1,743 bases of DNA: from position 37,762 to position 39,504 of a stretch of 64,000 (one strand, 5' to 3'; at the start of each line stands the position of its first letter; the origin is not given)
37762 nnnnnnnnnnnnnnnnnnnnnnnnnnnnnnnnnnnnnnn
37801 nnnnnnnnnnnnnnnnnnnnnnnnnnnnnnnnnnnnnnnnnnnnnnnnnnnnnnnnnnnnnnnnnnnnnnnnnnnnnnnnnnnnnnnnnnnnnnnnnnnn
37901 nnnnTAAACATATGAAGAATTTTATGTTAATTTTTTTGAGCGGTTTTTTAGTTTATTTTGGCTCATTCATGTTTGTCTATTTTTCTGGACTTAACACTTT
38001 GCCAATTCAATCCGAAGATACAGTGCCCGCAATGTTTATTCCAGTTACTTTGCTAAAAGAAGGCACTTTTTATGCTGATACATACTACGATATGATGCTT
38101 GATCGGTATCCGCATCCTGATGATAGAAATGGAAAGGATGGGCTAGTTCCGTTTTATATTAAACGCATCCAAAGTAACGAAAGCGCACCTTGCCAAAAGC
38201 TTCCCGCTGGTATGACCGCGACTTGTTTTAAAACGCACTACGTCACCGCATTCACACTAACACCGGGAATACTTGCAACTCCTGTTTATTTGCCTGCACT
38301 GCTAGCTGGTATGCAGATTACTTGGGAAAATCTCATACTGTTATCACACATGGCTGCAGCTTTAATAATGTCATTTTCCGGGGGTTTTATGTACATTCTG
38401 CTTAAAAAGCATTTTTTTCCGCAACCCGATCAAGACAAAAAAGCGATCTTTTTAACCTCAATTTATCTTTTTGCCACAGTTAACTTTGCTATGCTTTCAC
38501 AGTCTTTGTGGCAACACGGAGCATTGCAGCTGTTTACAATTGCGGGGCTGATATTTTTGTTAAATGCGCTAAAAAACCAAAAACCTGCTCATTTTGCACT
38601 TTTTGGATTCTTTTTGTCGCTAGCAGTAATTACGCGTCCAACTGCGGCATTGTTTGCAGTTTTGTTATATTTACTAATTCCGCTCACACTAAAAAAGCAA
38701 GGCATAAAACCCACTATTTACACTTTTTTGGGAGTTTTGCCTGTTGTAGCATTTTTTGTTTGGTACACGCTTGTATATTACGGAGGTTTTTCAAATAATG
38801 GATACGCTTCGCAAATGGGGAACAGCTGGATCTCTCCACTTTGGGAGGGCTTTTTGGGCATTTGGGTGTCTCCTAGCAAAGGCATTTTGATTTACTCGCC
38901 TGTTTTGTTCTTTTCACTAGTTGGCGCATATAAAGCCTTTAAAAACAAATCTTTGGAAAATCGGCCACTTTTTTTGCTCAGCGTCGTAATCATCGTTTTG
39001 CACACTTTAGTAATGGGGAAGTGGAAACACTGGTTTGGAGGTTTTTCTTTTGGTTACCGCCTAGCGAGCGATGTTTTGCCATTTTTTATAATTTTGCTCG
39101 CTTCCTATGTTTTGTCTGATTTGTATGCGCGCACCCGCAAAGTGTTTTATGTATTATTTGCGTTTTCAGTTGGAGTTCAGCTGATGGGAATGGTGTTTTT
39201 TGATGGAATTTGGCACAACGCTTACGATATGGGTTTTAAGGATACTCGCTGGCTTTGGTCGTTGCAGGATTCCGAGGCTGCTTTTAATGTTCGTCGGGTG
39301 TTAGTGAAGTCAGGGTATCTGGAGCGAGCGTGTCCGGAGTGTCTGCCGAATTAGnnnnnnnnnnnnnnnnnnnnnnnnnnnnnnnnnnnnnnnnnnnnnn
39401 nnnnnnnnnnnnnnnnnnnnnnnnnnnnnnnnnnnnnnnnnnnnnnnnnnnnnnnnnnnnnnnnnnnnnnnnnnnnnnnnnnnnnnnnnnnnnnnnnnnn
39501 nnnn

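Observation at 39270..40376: Opposite-strand HExxH-motif gene inserted in the glycan locus, with GC-rich boundary and overlapping gene ends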

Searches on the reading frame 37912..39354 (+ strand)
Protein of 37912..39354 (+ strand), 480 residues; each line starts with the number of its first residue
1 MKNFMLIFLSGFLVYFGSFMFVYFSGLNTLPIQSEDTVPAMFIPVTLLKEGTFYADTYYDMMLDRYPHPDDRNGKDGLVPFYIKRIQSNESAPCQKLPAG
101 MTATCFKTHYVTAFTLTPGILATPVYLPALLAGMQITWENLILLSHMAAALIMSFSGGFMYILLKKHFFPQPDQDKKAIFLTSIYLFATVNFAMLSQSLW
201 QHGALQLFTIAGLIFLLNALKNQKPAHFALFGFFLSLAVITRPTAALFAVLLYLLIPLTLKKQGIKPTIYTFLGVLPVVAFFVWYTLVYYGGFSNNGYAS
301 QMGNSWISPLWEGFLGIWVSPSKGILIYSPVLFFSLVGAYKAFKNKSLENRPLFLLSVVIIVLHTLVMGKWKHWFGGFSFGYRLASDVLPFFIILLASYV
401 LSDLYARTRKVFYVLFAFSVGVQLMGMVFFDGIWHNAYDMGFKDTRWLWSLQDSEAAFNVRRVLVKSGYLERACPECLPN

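Call 5: search_protein_families(library=pfam, proteins=[window:37912-39354:+], max_evalue=0.01)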
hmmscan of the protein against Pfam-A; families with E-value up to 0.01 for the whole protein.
window:37912-39354:+ (480 aa): 1 family
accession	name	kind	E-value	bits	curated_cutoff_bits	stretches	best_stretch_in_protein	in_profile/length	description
PF13231.12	PMT_2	-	0.0032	18.2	26.1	1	146-283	25-159/160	Dolichyl-phosphate-mannose-protein mannosyltransferase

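Call 14: search_protein_families(library=ncbifam, proteins=[window:37912-39354:+], max_evalue=1)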
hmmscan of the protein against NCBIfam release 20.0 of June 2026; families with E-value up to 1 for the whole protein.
window:37912-39354:+ (480 aa): 1 family
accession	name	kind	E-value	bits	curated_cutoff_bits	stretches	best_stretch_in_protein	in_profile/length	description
NF047440.1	LA3751_2_3_fam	subfamily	4.3e-15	55.5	200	1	153-429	104-388/460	LA_3751/LA_3752 family putative glycosyltransferase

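Call 16: find_homologous_proteins(query=window:37912-39354:+, max_evalue=1e-10)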
Query window:37912-39354:+ (480 aa): 287 proteins with E <= 1e-10 among 8000 candidates; the best 120 are listed.
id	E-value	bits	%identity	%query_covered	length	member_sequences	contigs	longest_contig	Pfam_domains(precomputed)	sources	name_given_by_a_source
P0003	0.0e+0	1087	100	100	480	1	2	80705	-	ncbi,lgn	-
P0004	1.1e-229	782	73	100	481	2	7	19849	PF13231.13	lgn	-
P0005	5.1e-228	776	75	96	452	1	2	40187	-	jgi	jgi:hypothetical protein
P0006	4.5e-222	756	70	99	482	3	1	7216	-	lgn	-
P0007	3.6e-189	648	61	98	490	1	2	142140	-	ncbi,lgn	-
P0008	5.4e-187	641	59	100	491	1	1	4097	-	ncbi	-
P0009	8.0e-178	610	58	99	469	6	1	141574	-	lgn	-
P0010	2.3e-177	609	57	99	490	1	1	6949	-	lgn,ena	-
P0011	2.3e-177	609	59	98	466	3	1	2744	-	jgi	jgi:hypothetical protein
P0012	3.2e-176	605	57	98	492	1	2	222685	-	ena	-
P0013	1.7e-174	599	57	98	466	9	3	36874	-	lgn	-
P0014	1.2e-163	564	55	100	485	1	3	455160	-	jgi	jgi:hypothetical protein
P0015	6.1e-160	552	52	98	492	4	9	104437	-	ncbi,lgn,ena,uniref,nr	ncbi:MAG: hypothetical protein UU77_C0008G0016 [candidate division WWE3 bacterium GW2011_GWC1_41_7]|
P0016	7.6e-160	551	51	100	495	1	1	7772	-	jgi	jgi:hypothetical protein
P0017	9.7e-159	548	51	100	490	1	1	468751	-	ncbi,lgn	-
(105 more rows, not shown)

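Call 17: find_encoding_contigs(protein=P0004, flank=6000, max_places=2)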
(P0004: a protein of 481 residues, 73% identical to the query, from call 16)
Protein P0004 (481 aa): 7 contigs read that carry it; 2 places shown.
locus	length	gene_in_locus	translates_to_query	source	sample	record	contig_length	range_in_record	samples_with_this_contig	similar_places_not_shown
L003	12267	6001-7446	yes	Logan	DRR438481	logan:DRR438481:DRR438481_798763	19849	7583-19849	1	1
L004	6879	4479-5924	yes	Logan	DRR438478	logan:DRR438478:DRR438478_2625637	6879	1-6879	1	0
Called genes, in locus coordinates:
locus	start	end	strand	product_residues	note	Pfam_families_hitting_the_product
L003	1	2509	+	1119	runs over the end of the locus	-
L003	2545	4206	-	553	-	-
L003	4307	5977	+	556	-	PF19830:DUF6311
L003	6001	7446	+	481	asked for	PF13231:PMT_2 (weak)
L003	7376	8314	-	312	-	-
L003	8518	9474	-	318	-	-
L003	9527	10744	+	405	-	PF00534:Glycos_transf_1 (weak), PF13692:Glyco_trans_1_4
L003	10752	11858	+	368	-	PF13439:Glyco_transf_4, PF13477:Glyco_trans_4_2 (weak), PF13579:Glyco_trans_4_4, PF20706:GT4-conflict, PF00534:Glycos_transf_1, PF13692:Glyco_trans_1_4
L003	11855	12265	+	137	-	?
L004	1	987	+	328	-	?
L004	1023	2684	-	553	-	-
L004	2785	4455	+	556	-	PF19830:DUF6311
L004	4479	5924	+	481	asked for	PF13231:PMT_2 (weak)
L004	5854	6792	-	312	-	-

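Call 18: find_encoding_contigs(protein=P0005, flank=6000, max_places=2)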
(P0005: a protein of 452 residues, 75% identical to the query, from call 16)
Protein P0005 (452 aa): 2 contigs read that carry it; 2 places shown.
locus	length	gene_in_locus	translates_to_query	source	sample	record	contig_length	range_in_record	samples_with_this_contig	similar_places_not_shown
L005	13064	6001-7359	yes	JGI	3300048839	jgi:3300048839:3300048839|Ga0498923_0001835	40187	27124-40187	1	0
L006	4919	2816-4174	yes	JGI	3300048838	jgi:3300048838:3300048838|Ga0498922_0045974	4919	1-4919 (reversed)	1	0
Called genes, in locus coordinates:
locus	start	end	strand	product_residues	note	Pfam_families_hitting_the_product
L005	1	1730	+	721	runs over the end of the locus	-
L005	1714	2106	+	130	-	-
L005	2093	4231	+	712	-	-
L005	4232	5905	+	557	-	-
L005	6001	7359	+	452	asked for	-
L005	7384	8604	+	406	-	PF00534:Glycos_transf_1, PF13692:Glyco_trans_1_4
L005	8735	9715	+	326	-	PF13439:Glyco_transf_4, PF13579:Glyco_trans_4_4 (weak), PF20706:GT4-conflict, PF00534:Glycos_transf_1, PF13692:Glyco_trans_1_4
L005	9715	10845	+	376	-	PF00534:Glycos_transf_1, PF13692:Glyco_trans_1_4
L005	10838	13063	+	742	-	?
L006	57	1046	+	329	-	-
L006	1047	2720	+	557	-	-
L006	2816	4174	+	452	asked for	-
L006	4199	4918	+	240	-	?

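Call 19: find_encoding_contigs(protein=P0007, flank=6000, max_places=2)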
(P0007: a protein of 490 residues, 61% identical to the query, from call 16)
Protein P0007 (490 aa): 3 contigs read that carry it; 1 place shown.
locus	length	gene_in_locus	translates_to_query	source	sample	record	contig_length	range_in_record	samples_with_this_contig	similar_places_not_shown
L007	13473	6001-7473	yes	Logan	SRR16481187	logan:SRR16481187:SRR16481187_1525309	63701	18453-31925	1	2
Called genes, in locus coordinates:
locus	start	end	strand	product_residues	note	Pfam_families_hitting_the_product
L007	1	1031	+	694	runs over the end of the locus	-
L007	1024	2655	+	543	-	-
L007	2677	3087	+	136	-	-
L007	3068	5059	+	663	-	-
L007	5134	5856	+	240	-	PF13489:Methyltransf_23, PF13847:Methyltransf_31, PF08241:Methyltransf_11, PF08242:Methyltransf_12 (weak), PF13649:Methyltransf_25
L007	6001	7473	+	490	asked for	-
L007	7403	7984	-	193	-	-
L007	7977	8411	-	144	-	-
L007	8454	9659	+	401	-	PF13692:Glyco_trans_1_4 (weak)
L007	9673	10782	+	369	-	PF13439:Glyco_transf_4, PF13477:Glyco_trans_4_2 (weak), PF13579:Glyco_trans_4_4, PF00534:Glycos_transf_1, PF13692:Glyco_trans_1_4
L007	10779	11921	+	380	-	PF00534:Glycos_transf_1, PF13692:Glyco_trans_1_4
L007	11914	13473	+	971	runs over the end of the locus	PF04932:Wzy_C, PF02366:PMT, PF13231:PMT_2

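Call 33: find_related_loci(query=A1, collection=genome_contigs, flank=6000)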
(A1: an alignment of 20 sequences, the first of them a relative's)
Query A1 (480 aa) in genome_contigs; peptide patterns used: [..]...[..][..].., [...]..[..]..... (x = any residue, [..] = any of these).
145 stretches matched a pattern; 78 encode a relative of the query (tblastn E <= 1e-3); 76 distinct loci.
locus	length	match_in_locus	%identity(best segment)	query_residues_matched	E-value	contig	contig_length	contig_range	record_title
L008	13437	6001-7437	61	11-480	0e+0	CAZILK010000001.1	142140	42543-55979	MAG TPA_asm: uncultured Candidatus Saccharibacteria bacterium isolate SRP342105_co1_447 genome assembly, contig: NODE_13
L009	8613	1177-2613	52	13-480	1e-165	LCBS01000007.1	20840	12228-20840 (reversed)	MAG: candidate division WWE3 bacterium GW2011_GWB1_41_6 UU72_C0007, whole genome shotgun sequence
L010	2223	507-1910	53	1-480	9e-178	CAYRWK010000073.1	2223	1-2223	MAG TPA_asm: uncultured Candidatus Saccharibacteria bacterium isolate SRP011637_co1_82 genome assembly, contig: NODE_253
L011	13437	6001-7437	48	1-479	2e-157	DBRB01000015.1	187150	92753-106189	MAG TPA_asm: candidate division WWE3 bacterium UBA1379 UBA1379_contig_1857, whole genome shotgun sequence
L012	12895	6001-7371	53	2-479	7e-155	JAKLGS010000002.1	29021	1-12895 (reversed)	MAG: Patescibacteria group bacterium isolate RA.bin45 RA.bin45_2, whole genome shotgun sequence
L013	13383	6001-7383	48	2-478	5e-151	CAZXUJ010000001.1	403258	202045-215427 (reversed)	MAG TPA_asm: uncultured Candidatus Saccharibacteria bacterium isolate SRP192515_co1_190 genome assembly, contig: NODE_6_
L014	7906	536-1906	51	3-479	4e-150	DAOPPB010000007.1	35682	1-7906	MAG TPA_asm: bacterium isolate AMR_MDS_1559 NODE_1583_length_35682_cov_7.948522, whole genome shotgun sequence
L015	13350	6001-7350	48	1-480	2e-149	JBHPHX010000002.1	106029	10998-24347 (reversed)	Patescibacteria group bacterium isolate SAG AM-312-C07 AM-312-C07_NODE_2, whole genome shotgun sequence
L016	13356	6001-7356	50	7-478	7e-148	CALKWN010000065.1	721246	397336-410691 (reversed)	MAG TPA_asm: uncultured candidate division WWE3 bacterium isolate SRR6007446_bin.103_CONCOCT_v1.1_MAG genome assembly, c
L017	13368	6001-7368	48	1-478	2e-147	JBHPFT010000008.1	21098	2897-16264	Patescibacteria group bacterium isolate SAG AM-311-K10 NODE_8_length_21098_cov_31.771420, whole genome shotgun sequence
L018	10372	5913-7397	48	1-480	6e-147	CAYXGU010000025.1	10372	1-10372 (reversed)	MAG TPA_asm: uncultured Candidatus Saccharibacteria bacterium isolate SRP329715_co1_64 genome assembly, contig: NODE_984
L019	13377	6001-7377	48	1-480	4e-146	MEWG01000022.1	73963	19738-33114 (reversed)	MAG: candidate division WWE3 bacterium RIFOXYD1_FULL_39_9 rifoxyd1_full_scaffold_282, whole genome shotgun sequence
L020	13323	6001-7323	49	2-478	9e-145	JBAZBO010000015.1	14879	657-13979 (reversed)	MAG: Patescibacteria group bacterium isolate SO_2017_GW1_114 NODE_15013_length_14879_cov_0.968750_OW334_2017, whole geno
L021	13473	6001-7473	48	1-468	4e-145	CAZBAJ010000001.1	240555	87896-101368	MAG TPA_asm: uncultured Candidatus Saccharibacteria bacterium isolate SRP263991_co1_503 genome assembly, contig: NODE_13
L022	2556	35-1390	49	2-480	1e-152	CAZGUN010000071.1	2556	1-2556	MAG TPA_asm: uncultured Candidatus Saccharibacteria bacterium isolate SRP136066_co1_184 genome assembly, contig: NODE_89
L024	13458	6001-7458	46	4-475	2e-143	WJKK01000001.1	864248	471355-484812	MAG: candidate division WWE3 bacterium isolate Bin_101 k141_320412, whole genome shotgun sequence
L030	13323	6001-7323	49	18-478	3e-141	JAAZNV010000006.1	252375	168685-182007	MAG: candidate division WWE3 bacterium isolate AS27yjCOA_202 63122_AS27, whole genome shotgun sequence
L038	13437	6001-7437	49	11-478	2e-152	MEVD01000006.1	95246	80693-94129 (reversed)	MAG: candidate division WWE3 bacterium RIFCSPHIGHO2_02_FULL_38_14 rifcsphigho2_02_scaffold_1478, whole genome shotgun se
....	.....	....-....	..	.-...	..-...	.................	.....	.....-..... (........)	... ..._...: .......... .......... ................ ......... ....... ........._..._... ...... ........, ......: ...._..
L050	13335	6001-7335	44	1-475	1e-126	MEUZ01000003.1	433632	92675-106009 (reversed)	MAG: candidate division WWE3 bacterium RIFCSPHIGHO2_01_FULL_40_23 rifcsphigho2_01_scaffold_40, whole genome shotgun sequ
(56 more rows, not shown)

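Call 36: find_related_loci(query=window:37912-39354:+, collection=metagenome_contigs, flank=5000)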
Query window:37912-39354:+ (480 aa) in metagenome_contigs; peptide patterns used: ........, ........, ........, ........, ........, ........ (x = any residue, [..] = any of these).
27 stretches matched a pattern, but none encodes a relative of the query by tblastn (E <= 1e-3).
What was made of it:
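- Tried and rejected: The first metagenome scan, with the single membrane protein, found nothing (call 36).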

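Call 37: find_encoding_contigs(protein=P0006, flank=6000, max_places=2)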
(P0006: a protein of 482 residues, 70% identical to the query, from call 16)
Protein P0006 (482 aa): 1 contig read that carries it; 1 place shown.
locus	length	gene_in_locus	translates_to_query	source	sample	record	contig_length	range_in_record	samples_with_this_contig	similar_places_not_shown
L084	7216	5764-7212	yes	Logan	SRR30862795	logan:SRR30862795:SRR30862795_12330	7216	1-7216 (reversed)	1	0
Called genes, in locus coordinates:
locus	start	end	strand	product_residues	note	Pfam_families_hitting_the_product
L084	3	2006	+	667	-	?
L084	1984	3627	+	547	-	-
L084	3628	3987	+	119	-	-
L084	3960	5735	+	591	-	-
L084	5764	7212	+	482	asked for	-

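Call 38: find_encoding_contigs(protein=P0009, flank=6000, max_places=2)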
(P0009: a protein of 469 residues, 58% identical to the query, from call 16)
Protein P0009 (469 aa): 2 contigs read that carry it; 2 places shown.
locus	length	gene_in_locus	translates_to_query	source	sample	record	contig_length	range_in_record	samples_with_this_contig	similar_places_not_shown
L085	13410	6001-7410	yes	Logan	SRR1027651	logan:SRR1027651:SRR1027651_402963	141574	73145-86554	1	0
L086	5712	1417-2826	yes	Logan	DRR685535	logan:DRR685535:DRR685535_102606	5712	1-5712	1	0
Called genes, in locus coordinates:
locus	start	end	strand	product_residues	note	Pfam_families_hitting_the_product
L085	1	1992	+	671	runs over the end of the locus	-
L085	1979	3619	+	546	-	-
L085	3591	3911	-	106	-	-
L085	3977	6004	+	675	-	-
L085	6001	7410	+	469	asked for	-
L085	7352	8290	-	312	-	-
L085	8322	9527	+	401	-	PF00534:Glycos_transf_1, PF13692:Glyco_trans_1_4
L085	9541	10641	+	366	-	PF13439:Glyco_transf_4, PF13477:Glyco_trans_4_2, PF13579:Glyco_trans_4_4, PF20706:GT4-conflict, PF00534:Glycos_transf_1, PF13692:Glyco_trans_1_4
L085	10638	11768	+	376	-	PF00534:Glycos_transf_1, PF13692:Glyco_trans_1_4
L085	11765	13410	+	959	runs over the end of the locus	PF04932:Wzy_C, PF02366:PMT, PF13231:PMT_2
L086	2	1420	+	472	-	?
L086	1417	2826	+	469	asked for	-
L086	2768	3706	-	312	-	-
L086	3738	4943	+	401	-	PF00534:Glycos_transf_1, PF13692:Glyco_trans_1_4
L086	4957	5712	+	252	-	?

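Call 40: find_encoding_contigs(protein=P0012, flank=6000, max_places=2)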
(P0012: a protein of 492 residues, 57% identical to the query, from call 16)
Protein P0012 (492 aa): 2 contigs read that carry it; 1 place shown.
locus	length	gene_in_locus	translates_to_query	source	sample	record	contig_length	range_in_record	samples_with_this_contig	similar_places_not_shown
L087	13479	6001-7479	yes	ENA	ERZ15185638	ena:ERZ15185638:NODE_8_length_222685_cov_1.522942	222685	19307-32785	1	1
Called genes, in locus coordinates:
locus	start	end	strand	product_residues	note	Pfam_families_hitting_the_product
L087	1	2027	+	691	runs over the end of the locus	-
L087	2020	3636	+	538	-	-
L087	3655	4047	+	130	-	-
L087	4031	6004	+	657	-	-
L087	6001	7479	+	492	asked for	-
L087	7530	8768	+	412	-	PF00534:Glycos_transf_1 (weak), PF13692:Glyco_trans_1_4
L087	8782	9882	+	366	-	PF13439:Glyco_transf_4, PF13477:Glyco_trans_4_2, PF13579:Glyco_trans_4_4, PF20706:GT4-conflict, PF00534:Glycos_transf_1, PF13692:Glyco_trans_1_4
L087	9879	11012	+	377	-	PF00534:Glycos_transf_1, PF13692:Glyco_trans_1_4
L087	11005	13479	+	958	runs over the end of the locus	PF04932:Wzy_C, PF02366:PMT, PF13231:PMT_2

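Call 41: find_encoding_contigs(protein=P0013, flank=6000, max_places=2)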
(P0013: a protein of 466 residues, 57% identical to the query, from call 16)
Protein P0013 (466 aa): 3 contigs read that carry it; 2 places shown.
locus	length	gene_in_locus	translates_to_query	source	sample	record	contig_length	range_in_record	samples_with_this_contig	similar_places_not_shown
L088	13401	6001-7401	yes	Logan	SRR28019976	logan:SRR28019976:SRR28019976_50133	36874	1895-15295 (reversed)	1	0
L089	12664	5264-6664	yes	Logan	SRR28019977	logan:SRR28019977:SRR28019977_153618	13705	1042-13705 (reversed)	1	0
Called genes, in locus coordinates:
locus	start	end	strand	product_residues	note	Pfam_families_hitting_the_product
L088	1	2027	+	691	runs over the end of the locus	-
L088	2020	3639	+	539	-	-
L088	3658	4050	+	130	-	-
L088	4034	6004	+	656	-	-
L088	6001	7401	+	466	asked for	-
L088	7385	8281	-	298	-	-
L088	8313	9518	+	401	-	PF00534:Glycos_transf_1, PF13692:Glyco_trans_1_4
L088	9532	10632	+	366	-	PF13439:Glyco_transf_4, PF13477:Glyco_trans_4_2, PF13579:Glyco_trans_4_4, PF00534:Glycos_transf_1, PF20706:GT4-conflict (weak), PF13692:Glyco_trans_1_4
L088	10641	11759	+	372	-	PF00534:Glycos_transf_1, PF13692:Glyco_trans_1_4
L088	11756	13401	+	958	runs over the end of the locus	PF04932:Wzy_C, PF02366:PMT, PF13231:PMT_2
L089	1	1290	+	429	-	?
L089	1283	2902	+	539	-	-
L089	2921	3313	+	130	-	-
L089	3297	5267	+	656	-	-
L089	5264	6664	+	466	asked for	-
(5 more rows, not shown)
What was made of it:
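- It is always located inside the glycan locus (calls 17-19, 38, 41).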

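Call 42: find_encoding_contigs(protein=P0010, flank=6000, max_places=2)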
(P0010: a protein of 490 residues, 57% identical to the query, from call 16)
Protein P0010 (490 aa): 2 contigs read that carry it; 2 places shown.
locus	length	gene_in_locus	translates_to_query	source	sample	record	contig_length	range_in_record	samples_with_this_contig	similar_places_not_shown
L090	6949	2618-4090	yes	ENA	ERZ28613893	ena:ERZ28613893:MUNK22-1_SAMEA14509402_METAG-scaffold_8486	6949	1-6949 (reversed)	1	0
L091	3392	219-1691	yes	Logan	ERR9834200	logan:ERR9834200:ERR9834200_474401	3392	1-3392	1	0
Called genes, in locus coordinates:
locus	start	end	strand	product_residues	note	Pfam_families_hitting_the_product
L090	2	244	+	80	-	?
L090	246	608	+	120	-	-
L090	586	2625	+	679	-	-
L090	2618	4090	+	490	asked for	-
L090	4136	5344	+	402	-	PF00534:Glycos_transf_1 (weak), PF13692:Glyco_trans_1_4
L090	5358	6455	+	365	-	PF13439:Glyco_transf_4, PF13477:Glyco_trans_4_2, PF13579:Glyco_trans_4_4, PF20706:GT4-conflict, PF00534:Glycos_transf_1, PF13692:Glyco_trans_1_4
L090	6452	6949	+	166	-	?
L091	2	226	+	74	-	?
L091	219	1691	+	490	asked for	-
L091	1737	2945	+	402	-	PF00534:Glycos_transf_1 (weak), PF13692:Glyco_trans_1_4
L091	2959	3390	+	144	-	?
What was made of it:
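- The gene has been lost repeatedly (calls 18, 40, 42).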

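Call 70: find_related_loci(query=A5, collection=metagenome_contigs, flank=4000)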
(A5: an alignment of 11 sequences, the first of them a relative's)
Query A5 (480 aa) in metagenome_contigs; peptide patterns used: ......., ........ (x = any residue, [..] = any of these).
68 stretches matched a pattern; 30 encode a relative of the query (tblastn E <= 1e-3); 30 distinct loci.
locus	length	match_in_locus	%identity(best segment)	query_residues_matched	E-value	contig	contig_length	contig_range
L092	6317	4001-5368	59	12-480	0e+0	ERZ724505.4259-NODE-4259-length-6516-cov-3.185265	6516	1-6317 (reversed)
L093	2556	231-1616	48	1-478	6e-153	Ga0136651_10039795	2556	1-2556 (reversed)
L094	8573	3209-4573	48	1-480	1e-141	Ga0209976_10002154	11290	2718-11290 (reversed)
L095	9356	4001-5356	49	2-480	2e-141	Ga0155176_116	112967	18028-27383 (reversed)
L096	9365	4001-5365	48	1-480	6e-141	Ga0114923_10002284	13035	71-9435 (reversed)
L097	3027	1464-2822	47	7-479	9e-133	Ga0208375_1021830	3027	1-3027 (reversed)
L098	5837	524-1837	43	1-479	1e-123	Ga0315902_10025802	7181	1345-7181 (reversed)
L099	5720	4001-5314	43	1-479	3e-123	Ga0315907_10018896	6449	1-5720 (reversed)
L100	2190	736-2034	43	7-480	2e-128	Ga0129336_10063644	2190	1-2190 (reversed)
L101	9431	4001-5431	45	1-478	2e-131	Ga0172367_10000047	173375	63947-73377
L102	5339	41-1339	41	6-479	9e-117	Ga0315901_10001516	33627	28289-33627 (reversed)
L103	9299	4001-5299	41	6-479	1e-116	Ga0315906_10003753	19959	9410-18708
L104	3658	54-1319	42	18-480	2e-118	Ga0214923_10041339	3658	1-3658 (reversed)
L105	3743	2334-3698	45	1-478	5e-118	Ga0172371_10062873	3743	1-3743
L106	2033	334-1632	41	7-480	1e-122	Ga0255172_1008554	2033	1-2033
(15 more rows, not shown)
